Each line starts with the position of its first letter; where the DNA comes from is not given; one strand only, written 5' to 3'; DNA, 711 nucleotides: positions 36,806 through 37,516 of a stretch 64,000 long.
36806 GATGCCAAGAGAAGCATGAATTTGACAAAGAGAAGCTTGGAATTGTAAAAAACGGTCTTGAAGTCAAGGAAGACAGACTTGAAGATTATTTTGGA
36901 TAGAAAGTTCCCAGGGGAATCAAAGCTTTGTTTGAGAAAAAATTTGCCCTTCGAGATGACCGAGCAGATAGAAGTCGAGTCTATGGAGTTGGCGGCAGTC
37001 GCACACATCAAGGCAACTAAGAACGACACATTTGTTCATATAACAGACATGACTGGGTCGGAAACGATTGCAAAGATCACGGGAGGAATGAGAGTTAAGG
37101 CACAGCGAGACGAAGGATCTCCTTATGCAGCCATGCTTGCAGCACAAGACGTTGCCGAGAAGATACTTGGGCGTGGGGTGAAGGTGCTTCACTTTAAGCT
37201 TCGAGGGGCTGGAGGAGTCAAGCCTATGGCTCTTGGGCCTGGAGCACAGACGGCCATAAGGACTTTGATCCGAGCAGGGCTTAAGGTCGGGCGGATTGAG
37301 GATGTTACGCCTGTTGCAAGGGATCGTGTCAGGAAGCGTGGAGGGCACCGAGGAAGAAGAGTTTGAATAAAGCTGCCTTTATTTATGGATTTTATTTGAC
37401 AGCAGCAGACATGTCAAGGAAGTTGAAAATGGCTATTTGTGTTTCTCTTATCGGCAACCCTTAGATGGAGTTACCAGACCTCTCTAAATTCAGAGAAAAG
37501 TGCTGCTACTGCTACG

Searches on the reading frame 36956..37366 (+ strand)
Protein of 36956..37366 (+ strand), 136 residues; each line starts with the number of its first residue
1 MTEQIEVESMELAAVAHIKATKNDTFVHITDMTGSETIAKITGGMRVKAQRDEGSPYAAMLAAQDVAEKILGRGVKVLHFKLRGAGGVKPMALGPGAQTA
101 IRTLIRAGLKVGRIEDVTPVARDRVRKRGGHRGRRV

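Call 7: find_encoding_contigs(protein=window:36956-37366:+, flank=3000, max_places=6)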
Protein window:36956-37366:+ (136 aa): 4 contigs read that carry it; 1 place shown.
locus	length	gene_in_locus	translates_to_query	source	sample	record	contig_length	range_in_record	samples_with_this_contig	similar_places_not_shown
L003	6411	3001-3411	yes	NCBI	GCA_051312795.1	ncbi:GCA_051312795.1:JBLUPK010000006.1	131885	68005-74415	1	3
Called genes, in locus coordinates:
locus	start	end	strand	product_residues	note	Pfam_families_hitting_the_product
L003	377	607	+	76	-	PF00069:Pkinase, PF07714:PK_Tyr_Ser-Thr (weak)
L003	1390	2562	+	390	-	PF00069:Pkinase, PF07714:PK_Tyr_Ser-Thr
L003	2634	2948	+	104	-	-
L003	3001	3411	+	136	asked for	PF00411:Ribosomal_S11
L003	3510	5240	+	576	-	PF02148:zf-UBP, PF00443:UCH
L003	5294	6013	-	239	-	PF01351:RNase_HII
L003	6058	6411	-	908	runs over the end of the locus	PF00365:PFK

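Call 13: find_homologous_proteins(query=window:36956-37366:+, max_evalue=1e-40)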
Query window:36956-37366:+ (136 aa): 898 proteins with E <= 1e-40 among 2290 candidates; the best 120 are listed.
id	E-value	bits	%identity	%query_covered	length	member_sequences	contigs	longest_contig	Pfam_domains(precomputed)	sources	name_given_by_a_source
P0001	4.6e-79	280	100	100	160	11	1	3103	PF00411.25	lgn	-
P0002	1.3e-69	250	90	94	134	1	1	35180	PF00411.25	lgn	-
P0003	1.2e-68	247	88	94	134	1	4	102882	PF00411.25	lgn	-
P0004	1.5e-68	246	88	94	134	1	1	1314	PF00411.25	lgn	-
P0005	3.3e-65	236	92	82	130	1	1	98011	PF00411.25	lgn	-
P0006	7.7e-65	235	83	100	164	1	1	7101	PF00411.25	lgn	-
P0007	1.6e-61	224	80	96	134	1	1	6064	PF00411.25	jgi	jgi:small subunit ribosomal protein S14e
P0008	6.9e-57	209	72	100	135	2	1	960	PF00411.25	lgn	-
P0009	4.6e-56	206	74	100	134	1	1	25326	PF00411.25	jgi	jgi:small subunit ribosomal protein S14e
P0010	1.0e-53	199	70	100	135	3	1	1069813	PF00411.25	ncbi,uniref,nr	ncbi:ribosomal protein uS11 [Vairimorpha necatrix]|uniref:Small ribosomal subunit protein uS11 n=1 T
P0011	1.2e-52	195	67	92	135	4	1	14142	PF00411.25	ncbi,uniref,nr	ncbi:40S ribosomal protein S14 [Nosema granulosis]|uniref:Small ribosomal subunit protein uS11 n=1 T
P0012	2.9e-52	194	64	92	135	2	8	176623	PF00411.25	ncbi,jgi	ncbi:hypothetical protein P3W45_001120 [Vairimorpha bombi]|jgi:small subunit ribosomal protein S14e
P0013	4.9e-48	180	63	90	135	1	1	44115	PF00411.25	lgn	-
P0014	5.6e-48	180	70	80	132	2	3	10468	PF00411.25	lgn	-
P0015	6.6e-48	180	63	90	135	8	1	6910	PF00411.25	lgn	-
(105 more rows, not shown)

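Call 37: search_protein_families(library=pfam, proteins=[window:36956-37366:+], max_evalue=0.001)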
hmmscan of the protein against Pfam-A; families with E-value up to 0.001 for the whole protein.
window:36956-37366:+ (136 aa): 1 family
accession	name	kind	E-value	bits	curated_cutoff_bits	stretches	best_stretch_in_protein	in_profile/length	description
PF00411.24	Ribosomal_S11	-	2.2e-36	125.1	25.1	1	15-132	2-110/110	Ribosomal protein S11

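Call 60: find_encoding_contigs(protein=P0010, flank=10000, max_places=1)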
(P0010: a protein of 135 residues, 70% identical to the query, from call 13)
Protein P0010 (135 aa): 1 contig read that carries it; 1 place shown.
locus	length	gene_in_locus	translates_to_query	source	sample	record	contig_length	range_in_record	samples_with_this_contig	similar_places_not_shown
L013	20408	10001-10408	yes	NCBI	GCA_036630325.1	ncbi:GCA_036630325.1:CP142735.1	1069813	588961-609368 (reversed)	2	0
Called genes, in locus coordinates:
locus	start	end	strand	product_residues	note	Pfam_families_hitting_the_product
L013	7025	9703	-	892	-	PF00365:PFK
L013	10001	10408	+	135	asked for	PF00411:Ribosomal_S11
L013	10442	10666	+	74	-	-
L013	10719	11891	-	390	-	PF00069:Pkinase, PF07714:PK_Tyr_Ser-Thr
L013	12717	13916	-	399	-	PF00069:Pkinase, PF07714:PK_Tyr_Ser-Thr, PF14531:Kinase-like (weak)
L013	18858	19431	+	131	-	-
